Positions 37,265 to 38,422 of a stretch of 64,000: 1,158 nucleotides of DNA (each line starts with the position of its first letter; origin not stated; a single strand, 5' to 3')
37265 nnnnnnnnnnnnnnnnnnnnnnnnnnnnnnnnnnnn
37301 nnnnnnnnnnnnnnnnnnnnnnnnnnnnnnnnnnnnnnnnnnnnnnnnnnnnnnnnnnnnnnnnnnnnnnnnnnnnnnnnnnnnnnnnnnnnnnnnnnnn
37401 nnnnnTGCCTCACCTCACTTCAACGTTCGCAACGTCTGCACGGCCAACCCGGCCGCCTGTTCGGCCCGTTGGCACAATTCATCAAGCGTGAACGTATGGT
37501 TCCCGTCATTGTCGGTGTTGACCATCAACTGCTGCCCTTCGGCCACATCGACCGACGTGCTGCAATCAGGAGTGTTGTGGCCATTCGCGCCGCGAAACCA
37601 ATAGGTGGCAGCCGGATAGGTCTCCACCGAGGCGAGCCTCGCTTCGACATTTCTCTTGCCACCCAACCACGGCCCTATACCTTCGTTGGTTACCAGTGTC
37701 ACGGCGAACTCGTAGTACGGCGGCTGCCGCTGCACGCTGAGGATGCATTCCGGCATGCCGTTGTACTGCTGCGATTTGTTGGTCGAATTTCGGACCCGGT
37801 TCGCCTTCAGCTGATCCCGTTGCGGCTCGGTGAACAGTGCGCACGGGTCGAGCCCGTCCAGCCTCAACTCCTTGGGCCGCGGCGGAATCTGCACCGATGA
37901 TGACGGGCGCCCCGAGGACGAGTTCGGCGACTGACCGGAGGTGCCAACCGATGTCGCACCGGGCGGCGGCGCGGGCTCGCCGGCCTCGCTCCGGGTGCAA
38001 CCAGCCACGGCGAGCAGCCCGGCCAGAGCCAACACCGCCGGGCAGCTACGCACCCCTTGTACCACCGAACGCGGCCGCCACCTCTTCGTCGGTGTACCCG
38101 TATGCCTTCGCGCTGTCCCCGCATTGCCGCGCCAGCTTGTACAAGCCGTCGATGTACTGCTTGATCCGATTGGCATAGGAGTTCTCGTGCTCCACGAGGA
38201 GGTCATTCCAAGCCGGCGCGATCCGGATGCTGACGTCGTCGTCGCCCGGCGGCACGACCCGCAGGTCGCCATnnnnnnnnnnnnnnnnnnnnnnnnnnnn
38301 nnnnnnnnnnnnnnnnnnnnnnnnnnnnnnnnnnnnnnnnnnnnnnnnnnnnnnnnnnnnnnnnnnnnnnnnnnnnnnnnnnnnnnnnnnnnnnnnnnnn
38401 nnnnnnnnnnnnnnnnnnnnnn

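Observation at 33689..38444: Orphan ESX/type VII substrate island without secretion-machinery genes, wedged between purD and an aminotransferase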

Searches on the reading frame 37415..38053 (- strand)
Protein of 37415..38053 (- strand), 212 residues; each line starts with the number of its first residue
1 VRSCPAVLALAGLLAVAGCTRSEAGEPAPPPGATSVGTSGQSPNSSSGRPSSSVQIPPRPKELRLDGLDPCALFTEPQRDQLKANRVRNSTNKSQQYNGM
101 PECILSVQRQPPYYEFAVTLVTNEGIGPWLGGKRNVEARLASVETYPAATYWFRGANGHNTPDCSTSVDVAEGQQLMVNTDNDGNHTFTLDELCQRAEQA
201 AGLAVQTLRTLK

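Call 19: search_protein_families(library=ncbifam, proteins=[window:37415-38053:-], max_evalue=1)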
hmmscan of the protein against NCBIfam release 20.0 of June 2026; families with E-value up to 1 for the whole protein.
window:37415-38053:- (212 aa): 1 family
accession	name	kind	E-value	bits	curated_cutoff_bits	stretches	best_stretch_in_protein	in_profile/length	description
TIGR04126.1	PGF_CTERM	domain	0.61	9.8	24.5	0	6-21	10-25/28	PGF-CTERM sorting domain-containing protein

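Call 60: find_homologous_proteins(query=window:37415-38053:-)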
Query window:37415-38053:- (212 aa): 83 proteins with E <= 0.001 among 3478 candidates.
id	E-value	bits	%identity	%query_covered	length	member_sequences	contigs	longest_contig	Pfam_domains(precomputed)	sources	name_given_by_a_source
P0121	4.0e-134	463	100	97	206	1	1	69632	PF12079.14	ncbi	ncbi:MAG: DUF3558 domain-containing protein [Labedaea sp.]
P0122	2.7e-78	280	63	93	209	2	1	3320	PF12079.14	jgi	jgi:hypothetical protein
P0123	3.0e-74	267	59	100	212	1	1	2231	PF12079.14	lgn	-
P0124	1.3e-73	265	59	93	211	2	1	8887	PF12079.14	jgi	jgi:hypothetical protein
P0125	5.6e-73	263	62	92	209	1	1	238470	PF12079.14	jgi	jgi:hypothetical protein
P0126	5.7e-73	263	59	100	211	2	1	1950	PF12079.14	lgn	-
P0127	1.8e-72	261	60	92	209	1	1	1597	PF12079.14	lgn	-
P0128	3.0e-72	261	58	92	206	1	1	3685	PF12079.14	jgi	jgi:hypothetical protein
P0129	6.3e-72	260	59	100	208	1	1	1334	PF12079.14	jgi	jgi:hypothetical protein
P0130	4.2e-71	257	60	93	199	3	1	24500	PF12079.14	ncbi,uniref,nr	ncbi:MAG TPA: DUF3558 domain-containing protein [Actinophytocola sp.]|uniref:DUF3558 domain-containi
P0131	8.1e-71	256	58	100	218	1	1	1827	PF12079.14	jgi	jgi:Protein of unknown function (DUF3558)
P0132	1.1e-70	256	59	100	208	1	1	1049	PF12079.14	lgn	-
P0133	1.7e-70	255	57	100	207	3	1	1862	PF12079.14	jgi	jgi:hypothetical protein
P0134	1.2e-67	246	55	94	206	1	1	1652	PF12079.14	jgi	jgi:hypothetical protein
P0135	5.7e-67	243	58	97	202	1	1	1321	PF12079.14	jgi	jgi:hypothetical protein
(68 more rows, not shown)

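Call 61: find_encoding_contigs(protein=P0121, flank=10000, max_places=3)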
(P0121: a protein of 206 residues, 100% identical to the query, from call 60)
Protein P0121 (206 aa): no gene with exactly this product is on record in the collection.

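Call 68: predict_structure(alignment_id=A5)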
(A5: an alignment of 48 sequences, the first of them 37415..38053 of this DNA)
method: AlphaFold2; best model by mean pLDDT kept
length: 212 residues; sequences in the alignment: 48
mean_pLDDT: 86.6   pTM: 0.73
mean pLDDT of the five models: 86.6, 86.6, 86.4, 86.3, 85.8
residues with pLDDT >= 90: 156; 70-90: 6; 50-70: 38; < 50: 12
segments of 3 or more residues with pLDDT < 50: 44-48
pLDDT, mean of each block of 10 residues (from residue 1): 54 54 64 54 50 85 97 98 98 96 96 97 97 96 98 96 98 98 95 98 98 87
secondary structure, 60 per line:
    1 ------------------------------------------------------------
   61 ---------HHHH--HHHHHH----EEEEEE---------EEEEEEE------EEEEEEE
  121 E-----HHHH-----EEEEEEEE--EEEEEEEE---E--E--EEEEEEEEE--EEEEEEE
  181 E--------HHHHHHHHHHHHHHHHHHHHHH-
elements in order: H70-73 H76-81 E86-91 E101-107 E114-121 H127-130 E136-143 E146-153 E163-171 E174-181 H190-211

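Call 71: fold_search(model_id=the predicted structure, library=pdb)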
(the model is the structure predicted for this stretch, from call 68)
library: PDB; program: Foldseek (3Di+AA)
matches with E <= 10: 892; with E <= 0.001: 0
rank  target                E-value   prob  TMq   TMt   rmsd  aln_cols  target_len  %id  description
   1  3nmh_C                1.1e-02  0.51  0.19  0.22   9.8       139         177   12  Crystal structure of the abscisic receptor PYL2 in complex with pyrabactin (released 2010-08-25)
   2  3ns2_B                1.7e-02  0.44  0.21  0.24  10.2       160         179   12  High-resolution structure of pyrabactin-bound PYL2 (released 2010-07-21)
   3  5mob                  1.7e-02  0.41  0.20  0.21   9.9       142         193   10  ABA RECEPTOR FROM TOMATO, SlPYL1 (released 2017-08-02)
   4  3kdh_A                1.8e-02  0.51  0.21  0.22   9.8       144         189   12  Structure of ligand-free PYL2 (released 2009-11-10)
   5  3nr4_A                1.8e-02  0.41  0.20  0.22   9.8       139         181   12  Pyrabactin-bound PYL2 (released 2010-07-14)
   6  9a65_B                2.0e-02  0.12  0.13  0.06  23.5       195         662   10  Integrative model of YVAQ-MCPB by crosslinking MS and deep learning (released 2024-09-18)
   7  3nr4_C                2.1e-02  0.41  0.19  0.22   9.6       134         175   10  Pyrabactin-bound PYL2 (released 2010-07-14)
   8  3nj1                  2.2e-02  0.41  0.20  0.22   9.7       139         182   12  X-ray crystal structure of the PYL2(V114I)-pyrabactin A complex (released 2010-08-18)
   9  3klx_B                2.5e-02  0.44  0.22  0.24  10.0       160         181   11  Crystal structure of native abscisic acid receptor PYL3 (released 2010-11-10)
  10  3nr4_B                3.0e-02  0.41  0.20  0.23   9.7       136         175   10  Pyrabactin-bound PYL2 (released 2010-07-14)
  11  7z1p                  3.2e-02  0.35  0.21  0.23   9.8       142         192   10  X-ray crystal structure of SLPYL1-E151D mutant (released 2022-07-13)
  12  3kl1_A                3.8e-02  0.35  0.20  0.23   9.9       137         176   11  Crystal structure of abscisic acid receptor PYL2 at 1.55 A (released 2010-11-10)
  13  7z1s                  4.3e-02  0.35  0.22  0.24   9.5       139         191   12  X-ray crystal structure of SLPYL1-NIO complex (released 2022-07-13)
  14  7z1q                  4.5e-02  0.33  0.21  0.23   9.6       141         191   13  X-ray crystal structure of SLPYL1-E151D mutant with NIO molecules (released 2022-07-13)
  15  4jda_B                4.8e-02  0.33  0.22  0.25   9.7       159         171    9  Complex structure of abscisic acid receptor PYL3 with (-)-ABA (released 2013-07-24)
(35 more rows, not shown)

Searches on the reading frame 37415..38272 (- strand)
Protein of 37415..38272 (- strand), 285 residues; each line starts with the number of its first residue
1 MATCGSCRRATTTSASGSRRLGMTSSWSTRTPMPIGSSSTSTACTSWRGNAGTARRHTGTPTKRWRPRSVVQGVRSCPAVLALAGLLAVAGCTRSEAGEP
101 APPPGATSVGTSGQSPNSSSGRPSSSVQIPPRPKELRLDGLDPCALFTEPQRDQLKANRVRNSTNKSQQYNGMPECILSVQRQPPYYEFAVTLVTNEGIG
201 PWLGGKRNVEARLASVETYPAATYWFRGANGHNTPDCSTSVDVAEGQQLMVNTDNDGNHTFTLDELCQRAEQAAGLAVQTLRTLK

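Call 3: search_protein_families(library=pfam, proteins=[window:37415-38272:-], max_evalue=0.1)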
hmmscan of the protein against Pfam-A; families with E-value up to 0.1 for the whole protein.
window:37415-38272:- (285 aa): 2 families
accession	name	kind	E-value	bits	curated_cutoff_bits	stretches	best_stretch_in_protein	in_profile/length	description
PF12079.13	DUF3558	-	4.7e-23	82.5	34.1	1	87-279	1-172/173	Protein of unknown function (DUF3558)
PF18204.6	PGF-CTERM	-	0.071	13.5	18.8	0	79-94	6-21/23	PGF-CTERM motif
